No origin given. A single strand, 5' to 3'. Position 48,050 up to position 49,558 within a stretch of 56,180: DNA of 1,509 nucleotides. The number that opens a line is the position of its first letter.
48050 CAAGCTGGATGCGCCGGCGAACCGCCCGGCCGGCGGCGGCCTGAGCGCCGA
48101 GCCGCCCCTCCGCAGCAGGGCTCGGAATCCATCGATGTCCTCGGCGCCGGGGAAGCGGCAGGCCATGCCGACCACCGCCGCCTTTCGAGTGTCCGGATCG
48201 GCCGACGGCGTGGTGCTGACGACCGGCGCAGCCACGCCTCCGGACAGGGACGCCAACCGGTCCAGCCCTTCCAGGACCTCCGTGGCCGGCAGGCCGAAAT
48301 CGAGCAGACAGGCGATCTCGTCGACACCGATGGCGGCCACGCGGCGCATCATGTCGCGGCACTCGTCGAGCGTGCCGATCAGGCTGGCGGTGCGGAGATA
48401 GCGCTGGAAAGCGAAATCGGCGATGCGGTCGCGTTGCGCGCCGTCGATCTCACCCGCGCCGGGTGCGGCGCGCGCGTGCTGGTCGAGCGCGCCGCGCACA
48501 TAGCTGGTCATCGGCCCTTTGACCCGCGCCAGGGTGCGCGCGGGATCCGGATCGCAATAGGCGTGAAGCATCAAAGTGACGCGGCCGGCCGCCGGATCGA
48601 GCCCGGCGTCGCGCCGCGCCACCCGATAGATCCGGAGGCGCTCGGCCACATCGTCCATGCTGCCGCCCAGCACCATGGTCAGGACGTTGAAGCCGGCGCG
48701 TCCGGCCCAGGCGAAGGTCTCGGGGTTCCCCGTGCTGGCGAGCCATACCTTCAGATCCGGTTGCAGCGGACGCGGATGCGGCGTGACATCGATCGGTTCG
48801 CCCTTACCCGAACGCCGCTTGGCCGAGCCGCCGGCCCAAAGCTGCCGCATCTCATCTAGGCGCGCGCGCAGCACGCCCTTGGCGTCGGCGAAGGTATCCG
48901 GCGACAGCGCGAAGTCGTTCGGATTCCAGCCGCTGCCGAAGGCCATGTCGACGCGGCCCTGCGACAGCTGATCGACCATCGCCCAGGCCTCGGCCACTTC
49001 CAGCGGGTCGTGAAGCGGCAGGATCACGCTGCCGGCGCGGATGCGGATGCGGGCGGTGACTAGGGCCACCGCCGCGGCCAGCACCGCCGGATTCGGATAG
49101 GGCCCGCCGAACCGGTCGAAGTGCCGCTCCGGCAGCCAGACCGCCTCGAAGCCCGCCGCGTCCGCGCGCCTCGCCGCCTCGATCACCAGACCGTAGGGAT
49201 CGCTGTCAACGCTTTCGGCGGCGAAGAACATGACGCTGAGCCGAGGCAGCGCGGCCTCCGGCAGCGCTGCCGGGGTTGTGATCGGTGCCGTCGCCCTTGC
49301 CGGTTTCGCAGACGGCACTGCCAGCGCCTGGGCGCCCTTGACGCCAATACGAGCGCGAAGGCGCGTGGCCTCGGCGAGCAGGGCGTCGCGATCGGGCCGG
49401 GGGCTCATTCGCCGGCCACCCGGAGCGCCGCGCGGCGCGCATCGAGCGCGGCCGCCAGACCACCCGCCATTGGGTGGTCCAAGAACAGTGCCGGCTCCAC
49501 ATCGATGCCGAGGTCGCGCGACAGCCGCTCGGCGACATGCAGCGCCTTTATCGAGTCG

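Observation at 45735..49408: Carrier-less LLM-KS0-MT protein forming a module split over three polypeptides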

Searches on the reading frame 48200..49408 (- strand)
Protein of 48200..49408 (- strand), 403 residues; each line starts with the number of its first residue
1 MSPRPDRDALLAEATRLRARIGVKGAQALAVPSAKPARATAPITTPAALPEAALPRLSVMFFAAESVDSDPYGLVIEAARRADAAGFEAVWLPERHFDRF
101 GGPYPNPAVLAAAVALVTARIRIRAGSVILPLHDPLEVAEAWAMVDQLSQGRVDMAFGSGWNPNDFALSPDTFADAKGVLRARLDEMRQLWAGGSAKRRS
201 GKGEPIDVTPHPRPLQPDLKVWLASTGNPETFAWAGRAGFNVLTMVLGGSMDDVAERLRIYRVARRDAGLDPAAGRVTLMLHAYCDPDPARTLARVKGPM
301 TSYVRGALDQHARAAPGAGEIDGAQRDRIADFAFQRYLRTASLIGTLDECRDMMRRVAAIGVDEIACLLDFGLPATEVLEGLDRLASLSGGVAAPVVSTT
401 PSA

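Call 28: search_solved_structures(query=window:48200-49408:-, max_evalue=0.001, show_alignments=2)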
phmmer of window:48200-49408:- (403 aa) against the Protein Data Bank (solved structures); distinct sequences matched with E-value up to 0.001: 19.
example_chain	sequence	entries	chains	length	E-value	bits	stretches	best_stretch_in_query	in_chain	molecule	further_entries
6ket_A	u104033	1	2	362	6.6e-86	291.9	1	67-388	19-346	PuwE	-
7bip_A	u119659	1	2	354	1.3e-22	83.5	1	76-351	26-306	Luciferase-like monooxygenase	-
8cbb_A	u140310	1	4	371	1.3e-21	80.2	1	82-293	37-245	Alkanal monooxygenase alpha chain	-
8k74_A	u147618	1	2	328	1.3e-19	73.6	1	71-242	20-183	Alkanal monooxygenase alpha chain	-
2i7g_A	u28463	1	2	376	3.6e-18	68.9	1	76-302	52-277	Monooxygenase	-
4us5_D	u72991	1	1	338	1.8e-12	50.1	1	76-366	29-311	LUCIFERASE-LIKE MONOOXYGENASE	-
4us5_A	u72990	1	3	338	4.4e-12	48.8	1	76-366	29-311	LUCIFERASE-LIKE MONOOXYGENASE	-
1brl_A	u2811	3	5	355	1e-11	47.6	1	76-368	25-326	BACTERIAL LUCIFERASE | Alkanal monooxygenase alpha chain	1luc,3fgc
1z69_A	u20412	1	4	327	7e-07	31.7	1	61-372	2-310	Coenzyme F420-dependent N(5),N(10)-methylenetetrahydromethanopterin reductase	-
1rhc_A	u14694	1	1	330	9.2e-07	31.3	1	75-292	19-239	F420-dependent alcohol dehydrogenase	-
4uwm_A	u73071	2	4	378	3.5e-06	29.4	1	76-164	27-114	3,6-DIKETOCAMPHANE 1,6 MONOOXYGENASE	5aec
5lxe_A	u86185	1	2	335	1.4e-05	27.4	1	76-280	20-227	F420-dependent glucose-6-phosphate dehydrogenase 1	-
8t0u_A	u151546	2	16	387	1.7e-05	27.1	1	78-171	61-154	FMNH(2)-dependent dimethylsulfone monooxygenase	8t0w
8qpl_A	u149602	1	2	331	3.9e-05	25.9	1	61-244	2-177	5,10-methylenetetrahydromethanopterin reductase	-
8qpm_A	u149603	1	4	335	4e-05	25.9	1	61-244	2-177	5,10-methylenetetrahydromethanopterin reductase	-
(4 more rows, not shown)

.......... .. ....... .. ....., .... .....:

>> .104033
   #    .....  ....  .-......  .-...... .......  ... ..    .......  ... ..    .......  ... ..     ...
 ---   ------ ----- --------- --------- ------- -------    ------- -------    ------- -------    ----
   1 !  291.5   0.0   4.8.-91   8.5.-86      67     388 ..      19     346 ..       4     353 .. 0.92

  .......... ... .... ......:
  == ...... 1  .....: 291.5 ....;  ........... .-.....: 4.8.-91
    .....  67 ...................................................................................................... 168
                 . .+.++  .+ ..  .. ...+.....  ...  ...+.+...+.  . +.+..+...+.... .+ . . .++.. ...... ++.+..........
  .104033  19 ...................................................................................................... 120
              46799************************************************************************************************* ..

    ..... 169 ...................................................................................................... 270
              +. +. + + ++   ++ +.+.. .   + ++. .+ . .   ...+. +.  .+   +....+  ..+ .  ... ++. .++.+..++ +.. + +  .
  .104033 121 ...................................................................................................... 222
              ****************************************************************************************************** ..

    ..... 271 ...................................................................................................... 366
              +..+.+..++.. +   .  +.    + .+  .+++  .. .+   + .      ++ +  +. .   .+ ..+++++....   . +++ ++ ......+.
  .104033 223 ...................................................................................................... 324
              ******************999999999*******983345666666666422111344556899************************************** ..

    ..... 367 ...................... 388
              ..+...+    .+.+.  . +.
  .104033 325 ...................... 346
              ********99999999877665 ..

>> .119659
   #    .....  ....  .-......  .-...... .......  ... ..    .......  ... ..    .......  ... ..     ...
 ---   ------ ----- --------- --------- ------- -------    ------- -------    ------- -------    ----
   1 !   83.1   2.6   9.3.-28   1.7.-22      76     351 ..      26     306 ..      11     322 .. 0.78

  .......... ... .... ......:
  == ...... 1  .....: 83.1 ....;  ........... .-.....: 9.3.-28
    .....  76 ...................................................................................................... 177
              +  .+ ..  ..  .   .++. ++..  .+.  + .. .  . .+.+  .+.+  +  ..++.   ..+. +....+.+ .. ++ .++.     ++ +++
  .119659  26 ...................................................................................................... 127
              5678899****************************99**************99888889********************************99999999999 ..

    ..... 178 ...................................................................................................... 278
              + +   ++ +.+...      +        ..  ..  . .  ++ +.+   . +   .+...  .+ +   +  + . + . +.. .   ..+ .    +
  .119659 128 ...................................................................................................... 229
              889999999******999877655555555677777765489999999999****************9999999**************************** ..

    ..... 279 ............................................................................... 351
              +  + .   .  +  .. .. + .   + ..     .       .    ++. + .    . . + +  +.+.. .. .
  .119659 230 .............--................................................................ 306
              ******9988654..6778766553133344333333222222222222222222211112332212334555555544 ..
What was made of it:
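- Closest known: PuwE oxygenase domain. Same: It is the closest solved LLM, at E 6.6e-86 over 322 residues (call 28).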
